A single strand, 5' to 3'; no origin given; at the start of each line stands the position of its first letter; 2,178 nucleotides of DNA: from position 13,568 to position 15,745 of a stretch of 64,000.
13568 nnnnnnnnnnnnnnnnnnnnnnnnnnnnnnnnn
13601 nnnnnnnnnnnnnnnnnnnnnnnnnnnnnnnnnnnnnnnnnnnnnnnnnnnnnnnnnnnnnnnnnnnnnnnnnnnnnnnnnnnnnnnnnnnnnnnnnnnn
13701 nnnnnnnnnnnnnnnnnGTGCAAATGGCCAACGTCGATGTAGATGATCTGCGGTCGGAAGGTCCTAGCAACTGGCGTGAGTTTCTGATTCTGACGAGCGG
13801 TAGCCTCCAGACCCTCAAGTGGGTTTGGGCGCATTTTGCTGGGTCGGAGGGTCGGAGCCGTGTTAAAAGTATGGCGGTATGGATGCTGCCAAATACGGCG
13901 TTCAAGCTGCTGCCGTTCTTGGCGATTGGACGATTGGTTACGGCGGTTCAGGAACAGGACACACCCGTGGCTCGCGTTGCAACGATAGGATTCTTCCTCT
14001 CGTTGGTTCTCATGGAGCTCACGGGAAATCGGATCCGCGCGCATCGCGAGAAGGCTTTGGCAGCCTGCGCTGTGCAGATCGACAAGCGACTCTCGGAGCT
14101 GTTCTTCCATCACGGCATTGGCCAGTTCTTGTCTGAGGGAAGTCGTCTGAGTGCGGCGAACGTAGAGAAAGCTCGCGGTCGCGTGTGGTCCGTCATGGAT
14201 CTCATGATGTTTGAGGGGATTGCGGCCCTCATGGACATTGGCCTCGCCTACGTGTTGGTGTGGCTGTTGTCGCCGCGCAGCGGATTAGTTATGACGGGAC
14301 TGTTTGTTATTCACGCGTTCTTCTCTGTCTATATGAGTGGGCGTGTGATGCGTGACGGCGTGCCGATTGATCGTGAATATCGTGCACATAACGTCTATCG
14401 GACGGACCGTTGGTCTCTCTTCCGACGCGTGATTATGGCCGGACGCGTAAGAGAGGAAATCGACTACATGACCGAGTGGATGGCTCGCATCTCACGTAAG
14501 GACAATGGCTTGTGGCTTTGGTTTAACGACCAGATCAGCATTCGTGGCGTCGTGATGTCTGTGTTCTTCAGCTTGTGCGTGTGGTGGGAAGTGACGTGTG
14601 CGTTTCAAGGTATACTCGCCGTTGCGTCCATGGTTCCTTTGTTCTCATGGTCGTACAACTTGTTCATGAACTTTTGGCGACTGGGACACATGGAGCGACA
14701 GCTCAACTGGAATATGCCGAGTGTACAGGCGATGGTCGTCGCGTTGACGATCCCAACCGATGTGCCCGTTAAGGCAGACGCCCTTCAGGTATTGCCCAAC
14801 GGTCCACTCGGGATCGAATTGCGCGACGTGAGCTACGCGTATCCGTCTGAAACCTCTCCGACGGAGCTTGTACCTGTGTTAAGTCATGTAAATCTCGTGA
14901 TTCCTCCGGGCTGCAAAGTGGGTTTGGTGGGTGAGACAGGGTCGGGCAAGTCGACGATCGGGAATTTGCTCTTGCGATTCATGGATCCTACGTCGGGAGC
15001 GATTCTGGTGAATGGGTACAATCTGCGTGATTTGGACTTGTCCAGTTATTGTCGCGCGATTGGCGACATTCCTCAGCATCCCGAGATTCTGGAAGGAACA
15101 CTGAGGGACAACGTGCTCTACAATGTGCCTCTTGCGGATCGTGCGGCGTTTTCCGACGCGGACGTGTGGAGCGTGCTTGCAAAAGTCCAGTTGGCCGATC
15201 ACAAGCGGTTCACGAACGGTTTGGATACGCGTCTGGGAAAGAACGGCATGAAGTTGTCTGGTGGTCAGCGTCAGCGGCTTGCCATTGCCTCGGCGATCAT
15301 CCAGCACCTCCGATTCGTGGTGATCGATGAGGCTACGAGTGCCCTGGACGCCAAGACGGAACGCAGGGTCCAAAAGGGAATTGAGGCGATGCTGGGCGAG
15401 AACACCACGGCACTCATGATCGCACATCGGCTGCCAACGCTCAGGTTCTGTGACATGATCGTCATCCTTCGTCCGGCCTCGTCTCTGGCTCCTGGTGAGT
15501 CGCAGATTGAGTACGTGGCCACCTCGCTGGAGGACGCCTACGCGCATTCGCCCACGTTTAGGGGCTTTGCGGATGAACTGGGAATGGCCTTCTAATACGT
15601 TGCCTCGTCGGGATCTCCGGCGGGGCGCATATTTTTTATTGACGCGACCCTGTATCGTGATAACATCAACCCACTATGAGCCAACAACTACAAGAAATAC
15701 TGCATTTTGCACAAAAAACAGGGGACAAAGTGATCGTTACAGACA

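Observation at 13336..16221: The str operon (rpsL-rpsG-fusA-tuf) is interrupted by a GC-rich ABC exporter and an acidic Phd/YefM-like orphan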

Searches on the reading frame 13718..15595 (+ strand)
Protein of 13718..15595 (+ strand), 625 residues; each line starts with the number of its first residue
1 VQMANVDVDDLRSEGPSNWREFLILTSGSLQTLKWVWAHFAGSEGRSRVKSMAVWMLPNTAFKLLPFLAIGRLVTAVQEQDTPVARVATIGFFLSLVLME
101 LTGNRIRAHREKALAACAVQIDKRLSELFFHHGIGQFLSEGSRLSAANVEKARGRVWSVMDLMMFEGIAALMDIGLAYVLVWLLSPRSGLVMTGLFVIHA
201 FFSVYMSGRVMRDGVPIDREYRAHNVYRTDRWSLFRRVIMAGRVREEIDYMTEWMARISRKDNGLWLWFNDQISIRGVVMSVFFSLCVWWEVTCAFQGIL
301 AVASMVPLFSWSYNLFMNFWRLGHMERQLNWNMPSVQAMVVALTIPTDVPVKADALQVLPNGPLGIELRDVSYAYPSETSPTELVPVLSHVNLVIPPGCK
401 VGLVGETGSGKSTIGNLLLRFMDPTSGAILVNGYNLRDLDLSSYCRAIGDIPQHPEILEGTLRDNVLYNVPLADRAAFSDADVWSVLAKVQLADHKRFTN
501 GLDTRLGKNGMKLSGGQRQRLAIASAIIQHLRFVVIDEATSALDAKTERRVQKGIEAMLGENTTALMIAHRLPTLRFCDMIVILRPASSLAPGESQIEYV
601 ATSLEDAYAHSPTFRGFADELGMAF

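Call 7: search_protein_families(library=pfam, proteins=[window:13718-15595:+], max_evalue=1)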
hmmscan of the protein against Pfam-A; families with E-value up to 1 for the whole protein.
window:13718-15595:+ (625 aa): 8 families
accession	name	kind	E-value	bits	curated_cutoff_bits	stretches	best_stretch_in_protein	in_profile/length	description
PF00005.33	ABC_tran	-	3.2e-26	93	25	1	388-541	1-137/137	ABC transporter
PF02463.25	SMC_N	-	4.2e-05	23.5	40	1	512-582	136-209/220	RecF/RecN/SMC N terminal domain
PF00270.35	DEAD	-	0.023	14.9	26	0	526-559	113-146/167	DEAD/DEAH box helicase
PF13401.12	AAA_22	-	0.029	15.1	27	1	403-450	10-60/130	AAA domain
PF13558.12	SbcC_Walker_B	-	0.05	14.3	27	1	504-551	24-84/90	SbcC/RAD50-like, Walker B motif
PF13191.12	AAA_16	-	0.13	13.2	32.6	1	403-540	29-142/167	AAA ATPase domain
PF13555.12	AAA_29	-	0.14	12.3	27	1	401-414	25-38/61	P-loop containing region of AAA domain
PF13238.12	AAA_18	-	0.16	12.9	29.4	1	401-446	1-38/128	AAA domain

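Call 8: search_protein_families(library=ncbifam, proteins=[window:13718-15595:+], max_evalue=1)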
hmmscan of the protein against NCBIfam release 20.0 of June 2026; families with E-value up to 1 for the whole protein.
window:13718-15595:+ (625 aa): 190 families (the best 25 are shown)
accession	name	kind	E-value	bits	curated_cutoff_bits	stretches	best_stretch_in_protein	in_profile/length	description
TIGR02203.1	MsbA_lipidA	equivalog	2.6e-57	194.6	602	1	278-584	247-541/572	lipid A export permease/ATP-binding protein MsbA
TIGR02204.1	MsbA_rel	hypoth_equivalog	5.3e-54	183.8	780.4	1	365-586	337-549/576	ABC transporter, permease/ATP-binding protein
TIGR02857.1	CydD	equivalog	5.4e-51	174.1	435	1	349-583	305-528/529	thiol reductant ABC exporter subunit CydD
TIGR03375.1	type_I_sec_LssB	subfamily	1.2e-50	172.6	693.1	1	366-590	466-680/696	type I secretion system permease/ATPase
TIGR00958.1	3a01208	subfamily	4.5e-50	170.7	874.6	1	366-586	479-688/711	antigen peptide transporter 2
NF010178.0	PRK13657.1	equivalog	2.8e-49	168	733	1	71-585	43-543/588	glucan ABC transporter ATP-binding protein/ permease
NF008381.0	PRK11176.1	equivalog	5e-48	163.8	867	1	308-585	287-552/582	lipid A ABC transporter ATP-binding protein/permease MsbA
NF045513.1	HepA_fam_ABC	equivalog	8.8e-48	163.1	725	1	365-585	373-582/610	heterocyst formation ABC transporter subunit HepA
TIGR01846.1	type_I_sec_HlyB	subfamily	4.3e-47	160.8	725.55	1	95-586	187-666/694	type I secretion system permease/ATPase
TIGR02868.1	CydC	equivalog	7.1e-47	160.2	329.05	1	169-572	136-530/530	thiol reductant ABC exporter subunit CydC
NF052233.1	CphA_assoc_ABC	equivalog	7.7e-47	160.1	880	1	365-585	508-716/766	cyanophycin metabolism-associated ABC transporter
TIGR03797.1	NHLM_micro_ABC2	equivalog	3.2e-45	154.8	709.4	1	365-585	451-658/686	NHLP bacteriocin export ABC transporter permease/ATPase subunit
NF008364.0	PRK11160.1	equivalog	1.1e-44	153.1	630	1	364-589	337-552/575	heme ABC transporter ATP-binding protein/permease CydC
TIGR03796.1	NHLM_micro_ABC1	equivalog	1.4e-43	149.1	853.3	1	366-585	478-685/710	NHLP family bacteriocin export ABC transporter peptidase/permease/ATPase subunit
NF008056.1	PRK10790.1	equivalog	2.9e-41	141.7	746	1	366-593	341-556/584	SmdB family multidrug efflux ABC transporter permease/ATP-binding protein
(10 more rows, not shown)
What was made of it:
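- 13724..15595 (+): ABCB-type half-transporter (TMD-NBD, 623 aa) of a small divergent family. NCBIfam alignments to NdvA and HlyB span residues 71-586 (call 8).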

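Call 10: find_encoding_contigs(protein=window:13718-15595:+, flank=10000, max_places=10)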
Protein window:13718-15595:+ (625 aa): no gene with exactly this product is on record in the collection.
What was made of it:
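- Tried and rejected: Exact-sequence look-up of the 625-aa ABC ORF found nothing (call 10).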

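Call 19: find_homologous_proteins(query=window:13718-15595:+)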
Query window:13718-15595:+ (625 aa): 1072 proteins with E <= 0.001 among 8000 candidates; the best 120 are listed.
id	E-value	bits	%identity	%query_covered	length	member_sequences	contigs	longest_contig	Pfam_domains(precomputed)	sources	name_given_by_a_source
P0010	0.0e+0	1415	100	100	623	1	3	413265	PF00005.34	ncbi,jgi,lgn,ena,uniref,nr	ncbi:hypothetical protein COV06_02575 [Candidatus Uhrbacteria bacterium CG10_big_fil_rev_8_21_14_0_1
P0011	3.7e-287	972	68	100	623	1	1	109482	PF00005.34,PF02463.26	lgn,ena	-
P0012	9.4e-170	584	43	99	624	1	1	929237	PF00005.34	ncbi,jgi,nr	ncbi:ABC transporter ATP-binding protein [Candidatus Uhrbacteria bacterium]|jgi:ABC-type multidrug t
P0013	4.7e-160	552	44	98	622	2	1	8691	PF00005.34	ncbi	-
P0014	6.8e-155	535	44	95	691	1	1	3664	PF00005.34,PF02463.26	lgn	-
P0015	3.0e-154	533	43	98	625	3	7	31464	PF00005.34,PF02463.26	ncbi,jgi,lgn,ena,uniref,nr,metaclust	ncbi:hypothetical protein A3B32_03255 [Candidatus Uhrbacteria bacterium RIFCSPLOWO2_01_FULL_53_9]|un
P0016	4.9e-152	526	43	99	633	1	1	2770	PF06414.19,PF00005.34,PF02463.26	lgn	-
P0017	3.8e-134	467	38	97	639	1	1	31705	PF00005.34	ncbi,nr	ncbi:MAG TPA: ABC transporter ATP-binding protein [Candidatus Eisenbacteria bacterium]|nr:ABC transp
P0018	3.8e-129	450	39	99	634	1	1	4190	PF00005.34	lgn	-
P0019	5.0e-129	450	37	97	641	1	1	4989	PF00005.34,PF00664.29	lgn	-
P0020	3.6e-128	447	38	97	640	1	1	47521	PF00005.34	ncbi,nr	ncbi:MAG TPA: ABC transporter ATP-binding protein [Candidatus Binatia bacterium]|nr:ABC transporter 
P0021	1.0e-123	432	37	98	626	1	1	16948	PF00005.34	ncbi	-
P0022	1.4e-114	402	35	99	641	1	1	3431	PF00005.34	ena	-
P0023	3.5e-114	401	36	96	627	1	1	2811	PF00005.34,PF00664.29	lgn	-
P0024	1.9e-112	395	37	98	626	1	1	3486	PF00005.34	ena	-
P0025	7.8e-68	248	37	38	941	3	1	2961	PF00005.34,PF13555.13,PF13401.13,PF03193.23,PF02463.26,PF00664.29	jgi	jgi:ATP-binding cassette, subfamily B, bacterial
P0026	9.1e-61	224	36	35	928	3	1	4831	PF01926.30,PF00005.34,PF13555.13,PF13401.13,PF03193.23,PF02463.26,PF07728.21,PF13304.13,PF13191.13,PF00664.29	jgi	jgi:ATP-binding cassette subfamily C protein CydCD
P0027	8.3e-59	218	36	37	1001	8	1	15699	PF13604.13,PF13555.13,PF13401.13,PF03193.23,PF20703.4,PF13304.13,PF13191.13,PF09818.16,PF00005.34,PF13175.13,PF02463.26,PF00664.29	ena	-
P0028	1.7e-56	210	34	44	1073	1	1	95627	PF00005.34,PF13555.13,PF13401.13,PF03193.23,PF02463.26,PF13304.13,PF13191.13,PF00664.29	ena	-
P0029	1.7e-56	210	34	44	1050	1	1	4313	PF00005.34,PF13555.13,PF13401.13,PF03193.23,PF02463.26,PF13304.13,PF13191.13,PF00664.29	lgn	-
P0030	4.4e-56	209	33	44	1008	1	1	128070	PF00005.34,PF13555.13,PF03193.23,PF02463.26,PF13304.13,PF13191.13,PF00664.29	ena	-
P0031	6.7e-56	208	34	44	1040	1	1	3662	PF00005.34,PF13555.13,PF13401.13,PF03193.23,PF02463.26,PF13304.13,PF13191.13,PF00664.29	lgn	-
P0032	6.7e-56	208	34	44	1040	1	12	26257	PF00005.34,PF13555.13,PF13401.13,PF03193.23,PF02463.26,PF13304.13,PF13191.13,PF00664.29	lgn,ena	-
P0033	6.8e-56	208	34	44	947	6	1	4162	PF00005.34,PF13555.13,PF13401.13,PF03193.23,PF02463.26,PF13304.13,PF13191.13,PF00664.29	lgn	-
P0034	8.3e-56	208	34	44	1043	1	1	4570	PF00005.34,PF13555.13,PF13401.13,PF03193.23,PF02463.26,PF13304.13,PF13191.13,PF00664.29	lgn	-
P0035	1.0e-55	207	33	44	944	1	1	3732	PF00005.34,PF13555.13,PF13401.13,PF03193.23,PF02463.26,PF13304.13,PF13191.13,PF00664.29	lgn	-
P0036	1.7e-55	207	34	44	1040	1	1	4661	PF00005.34,PF13555.13,PF13401.13,PF03193.23,PF02463.26,PF13304.13,PF13191.13,PF00664.29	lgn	-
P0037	9.0e-55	204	34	44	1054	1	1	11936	PF00005.34,PF13555.13,PF13401.13,PF03193.23,PF02463.26,PF13304.13,PF13191.13,PF00664.29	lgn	-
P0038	4.0e-54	202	33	44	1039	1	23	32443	PF00005.34,PF13555.13,PF13401.13,PF03193.23,PF02463.26,PF13304.13,PF13191.13,PF00664.29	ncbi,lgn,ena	-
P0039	1.4e-45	174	30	68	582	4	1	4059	PF00005.34,PF02463.26,PF00664.29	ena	-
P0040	9.9e-44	168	27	75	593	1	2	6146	PF00005.34,PF02463.26,PF00664.29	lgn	-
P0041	3.3e-43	166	28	51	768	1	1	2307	PF01926.30,PF01935.24,PF00005.34,PF13555.13,PF13401.13,PF13191.13,PF00664.29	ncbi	ncbi:MAG: ABC transporter ATP-binding protein, partial [Candidatus Binatia bacterium]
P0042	9.8e-43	165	31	68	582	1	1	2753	PF00005.34,PF02463.26,PF00664.29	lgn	-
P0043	1.2e-42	164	41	39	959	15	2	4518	PF00005.34,PF02463.26,PF00664.29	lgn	-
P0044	1.1e-41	161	34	51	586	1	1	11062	PF00005.34,PF02463.26,PF00664.29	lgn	-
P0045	1.8e-41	160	37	48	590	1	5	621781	PF00005.34,PF02463.26,PF00664.29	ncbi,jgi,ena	jgi:subfamily B ATP-binding cassette protein MsbA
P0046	2.4e-41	160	34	50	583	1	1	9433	PF00005.34,PF02463.26,PF00664.29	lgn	-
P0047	4.1e-41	159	38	49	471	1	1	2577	PF00005.34,PF02463.26,PF00664.29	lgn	-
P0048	4.3e-41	159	35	49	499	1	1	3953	PF00005.34,PF02463.26,PF00664.29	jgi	jgi:ATP-binding cassette subfamily B multidrug efflux pump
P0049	4.9e-41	159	31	56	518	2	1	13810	PF00005.34,PF02463.26,PF00664.29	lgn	-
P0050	1.1e-40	158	33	54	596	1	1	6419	PF00005.34,PF02463.26,PF00664.29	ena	-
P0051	4.2e-40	156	33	54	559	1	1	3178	PF00005.34,PF02463.26,PF00664.29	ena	-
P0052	5.1e-40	156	33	53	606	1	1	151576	PF00005.34,PF02463.26,PF00664.29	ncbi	-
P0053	5.6e-40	156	34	52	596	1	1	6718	PF00005.34,PF02463.26,PF00664.29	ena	-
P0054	1.0e-39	155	35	49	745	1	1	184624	PF00005.34,PF13401.13,PF03412.22,PF02463.26,PF13304.13,PF00664.29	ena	-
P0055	1.2e-39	154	35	48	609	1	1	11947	PF00005.34,PF02463.26,PF00664.29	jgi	jgi:ATP-binding cassette, subfamily B, heavy metal transporter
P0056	1.3e-39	154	33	54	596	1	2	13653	PF00005.34,PF02463.26,PF00664.29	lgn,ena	-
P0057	2.1e-39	154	31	71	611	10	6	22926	PF00005.34,PF02463.26,PF00664.29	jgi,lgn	jgi:ATP-binding cassette subfamily B multidrug efflux pump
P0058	2.9e-39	153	42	35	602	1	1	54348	PF00005.34,PF02463.26,PF00664.29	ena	-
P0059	3.2e-39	153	37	49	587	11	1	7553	PF00005.34,PF02463.26,PF00664.29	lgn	-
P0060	3.8e-39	153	31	59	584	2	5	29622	PF00005.34,PF02463.26,PF00664.29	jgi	jgi:ATP-binding cassette, subfamily B, bacterial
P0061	4.7e-39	152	33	54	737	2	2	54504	PF00005.34,PF00664.29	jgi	jgi:ATP-binding cassette subfamily B protein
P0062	5.4e-39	152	41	36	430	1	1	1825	PF00005.34,PF00664.29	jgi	jgi:ATP-binding cassette subfamily B protein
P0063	7.8e-39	152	31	56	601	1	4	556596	PF00005.34,PF02463.26,PF00664.29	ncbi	-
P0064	8.3e-39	152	36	49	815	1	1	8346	PF00005.34,PF03412.22,PF00664.29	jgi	jgi:HlyB family type I secretion system ABC transporter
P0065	8.8e-39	152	31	56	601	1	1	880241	PF00005.34,PF02463.26,PF00664.29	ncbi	-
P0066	1.2e-38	151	35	48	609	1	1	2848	PF00005.34,PF02463.26,PF00664.29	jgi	jgi:ATP-binding cassette subfamily B protein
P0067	1.5e-38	151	30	69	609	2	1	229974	PF00005.34,PF02463.26,PF00664.29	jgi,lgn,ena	-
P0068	1.7e-38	151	35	49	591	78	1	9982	PF00005.34,PF02463.26,PF00664.29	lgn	-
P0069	1.7e-38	151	32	55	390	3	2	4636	PF00005.34,PF00664.29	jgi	jgi:ATP-binding cassette subfamily B protein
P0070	2.1e-38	150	31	57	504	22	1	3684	PF00005.34,PF00664.29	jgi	jgi:ATP-binding cassette subfamily B protein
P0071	2.1e-38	150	32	55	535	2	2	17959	PF00005.34,PF02463.26,PF00664.29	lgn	-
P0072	2.7e-38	150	33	52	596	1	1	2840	PF00005.34,PF02463.26,PF00664.29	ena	-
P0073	4.3e-38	149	31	68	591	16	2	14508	PF00005.34,PF00664.29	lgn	-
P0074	4.6e-38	149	33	52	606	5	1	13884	PF00005.34,PF02463.26,PF00664.29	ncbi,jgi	-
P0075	5.8e-38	149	36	45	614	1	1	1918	PF00005.34,PF00664.29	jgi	jgi:ATP-binding cassette subfamily B protein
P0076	6.0e-38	149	34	53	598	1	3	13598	PF00005.34,PF02463.26,PF00664.29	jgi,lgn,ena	jgi:ATP-binding cassette subfamily B protein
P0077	6.5e-38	149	36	46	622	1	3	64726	PF00005.34,PF02463.26,PF00664.29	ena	-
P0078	6.5e-38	149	37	42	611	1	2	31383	PF00005.34,PF02463.26,PF00664.29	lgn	-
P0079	8.2e-38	148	32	53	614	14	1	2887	PF00005.34,PF02463.26,PF00664.29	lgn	-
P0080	1.4e-37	148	38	41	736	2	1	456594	PF00005.34,PF00664.29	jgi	-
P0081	1.5e-37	147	38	39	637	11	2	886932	PF00005.34,PF02463.26,PF00664.29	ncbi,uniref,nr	ncbi:ABC transporter ATP-binding protein/permease [Acetobacter sp. TBRC 12305]|uniref:ABC transporte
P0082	1.6e-37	147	44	32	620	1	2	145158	PF00005.34,PF02463.26,PF00664.29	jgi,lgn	jgi:ATP-binding cassette subfamily B multidrug efflux pump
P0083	1.9e-37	147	34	56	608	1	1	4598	PF00005.34,PF02463.26,PF00664.29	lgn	-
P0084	2.0e-37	147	33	48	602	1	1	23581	PF00005.34,PF02463.26,PF00664.29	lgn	-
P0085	2.3e-37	147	29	72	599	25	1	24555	PF00005.34,PF02463.26,PF00664.29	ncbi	ncbi:MAG: ABC transporter ATP-binding protein [Gluconacetobacter liquefaciens]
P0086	2.6e-37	147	39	36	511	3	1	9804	PF00005.34,PF02463.26,PF13304.13,PF00664.29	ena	-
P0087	3.6e-37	146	34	54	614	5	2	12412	PF00005.34,PF02463.26,PF00664.29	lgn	-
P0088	5.0e-37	146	38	37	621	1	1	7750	PF06414.19,PF00270.36,PF00005.34,PF02463.26,PF00664.29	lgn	-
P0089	5.2e-37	146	37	39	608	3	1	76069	PF00005.34,PF00664.29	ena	-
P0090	6.0e-37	146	38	35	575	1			PF00005.34,PF13304.13,PF00664.29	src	-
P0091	6.5e-37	145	34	46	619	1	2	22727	PF00005.34,PF02463.26,PF00664.29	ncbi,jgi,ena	jgi:ATP-binding cassette subfamily B protein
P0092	6.9e-37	145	31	57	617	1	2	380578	PF00005.34,PF02463.26,PF00664.29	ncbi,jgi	ncbi:MAG TPA: ABC transporter ATP-binding protein [Microvirga sp.]|jgi:ATP-binding cassette subfamil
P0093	8.9e-37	145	39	35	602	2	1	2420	PF00005.34,PF02463.26,PF00664.29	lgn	-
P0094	9.2e-37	145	36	44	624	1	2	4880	PF00005.34,PF02463.26,PF00664.29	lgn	-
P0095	9.3e-37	145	36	44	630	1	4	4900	PF00005.34,PF02463.26,PF00664.29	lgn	-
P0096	9.4e-37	145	40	35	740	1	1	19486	PF00005.34,PF00664.29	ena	-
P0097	1.1e-36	145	39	36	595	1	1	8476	PF00005.34,PF00664.29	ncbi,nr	ncbi:MAG: ABC transporter ATP-binding protein/permease [Actinomycetota bacterium]|nr:ABC transporter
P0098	1.1e-36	145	40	38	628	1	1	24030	PF00005.34,PF02463.26,PF00664.29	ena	-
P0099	1.1e-36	145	33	55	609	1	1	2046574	PF00005.34,PF02463.26,PF00664.29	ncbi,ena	-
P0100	1.1e-36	145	41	35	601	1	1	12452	PF00005.34,PF02463.26,PF00664.29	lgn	-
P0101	1.2e-36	145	36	42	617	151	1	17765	PF00005.34,PF02463.26,PF00664.29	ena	-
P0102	1.3e-36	144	32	53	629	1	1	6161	PF00005.34,PF02463.26,PF00664.29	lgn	-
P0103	1.4e-36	144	35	44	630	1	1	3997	PF00005.34,PF02463.26,PF00664.29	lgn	-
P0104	1.4e-36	144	35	44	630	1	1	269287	PF00005.34,PF02463.26,PF00664.29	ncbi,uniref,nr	ncbi:multidrug ABC transporter ATP-binding protein [Moraxella lincolnii]|uniref:Multidrug ABC transp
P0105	1.4e-36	144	35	44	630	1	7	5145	PF00005.34,PF02463.26,PF00664.29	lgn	-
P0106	1.6e-36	144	36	44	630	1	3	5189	PF00005.34,PF02463.26,PF00664.29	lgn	-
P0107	1.6e-36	144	44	36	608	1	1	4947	PF00005.34,PF00664.29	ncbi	-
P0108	1.6e-36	144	35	44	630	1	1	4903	PF00005.34,PF02463.26,PF00664.29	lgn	-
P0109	1.7e-36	144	35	44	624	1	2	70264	PF00005.34,PF02463.26,PF00664.29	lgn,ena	-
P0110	1.7e-36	144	36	42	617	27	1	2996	PF00005.34,PF02463.26,PF00664.29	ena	-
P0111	1.8e-36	144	37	44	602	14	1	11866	PF00005.34,PF02463.26,PF00664.29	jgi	jgi:ATP-binding cassette subfamily B protein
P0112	1.8e-36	144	35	44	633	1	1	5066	PF00005.34,PF02463.26,PF00664.29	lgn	-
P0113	1.8e-36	144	35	44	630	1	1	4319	PF00005.34,PF02463.26,PF00664.29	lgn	-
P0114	2.0e-36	144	36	44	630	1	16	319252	PF00005.34,PF02463.26,PF00664.29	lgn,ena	-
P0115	2.0e-36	144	35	44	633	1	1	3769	PF00005.34,PF02463.26,PF00664.29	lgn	-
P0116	2.1e-36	144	36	44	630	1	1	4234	PF00005.34,PF02463.26,PF00664.29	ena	-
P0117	2.1e-36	144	37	42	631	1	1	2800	PF00005.34,PF02463.26,PF00664.29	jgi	-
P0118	2.2e-36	144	36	44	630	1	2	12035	PF00005.34,PF02463.26,PF00664.29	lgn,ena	-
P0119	2.3e-36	144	27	86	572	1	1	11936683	PF00005.34,PF02463.26,PF00664.29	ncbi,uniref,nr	ncbi:putative ABC transporter ATP-binding subunit [Streptomyces bingchenggensis BCW-1]|uniref:Fatty 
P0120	2.3e-36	144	26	80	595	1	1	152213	PF00005.34,PF02463.26,PF00664.29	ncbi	-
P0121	2.4e-36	144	35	44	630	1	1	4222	PF00005.34,PF02463.26,PF00664.29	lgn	-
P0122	2.7e-36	143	39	36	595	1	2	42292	PF00005.34,PF00664.29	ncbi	-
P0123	2.8e-36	143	31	56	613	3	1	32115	PF00005.34,PF02463.26,PF00664.29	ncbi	-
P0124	2.8e-36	143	38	35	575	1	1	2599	PF00005.34,PF13304.13,PF00664.29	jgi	jgi:ATP-binding cassette subfamily C protein CydD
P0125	3.3e-36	143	31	56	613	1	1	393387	PF00005.34,PF02463.26,PF00664.29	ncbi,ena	-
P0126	3.7e-36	143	39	36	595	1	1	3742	PF00005.34,PF00664.29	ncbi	-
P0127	3.9e-36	143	39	37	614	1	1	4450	PF00005.34,PF02463.26,PF00664.29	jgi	jgi:subfamily B ATP-binding cassette protein MsbA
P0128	4.1e-36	143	35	47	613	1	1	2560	PF00005.34,PF02463.26,PF00664.29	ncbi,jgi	jgi:ABC-type transport system involved in Fe-S cluster assembly fused permease/ATPase subunit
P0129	4.5e-36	143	39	39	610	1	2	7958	PF00005.34,PF02463.26,PF00664.29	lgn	-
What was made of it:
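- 13724..15595 (+): About 15 full-length clusters exist in the 5.8-billion-protein database (call 19).
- On ABCB-type (type IV fold) exporter half-transporter: NCBIfam alignments to NdvA and HlyB extend over residues 71-586 (call 8), and two family members carry PF00664 (call 19).
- Checked: That matches the public annotation P0010 (call 19), the homologue N-termini and an upstream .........
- Tried and rejected: The database holds the 623-aa ATG form (call 19).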
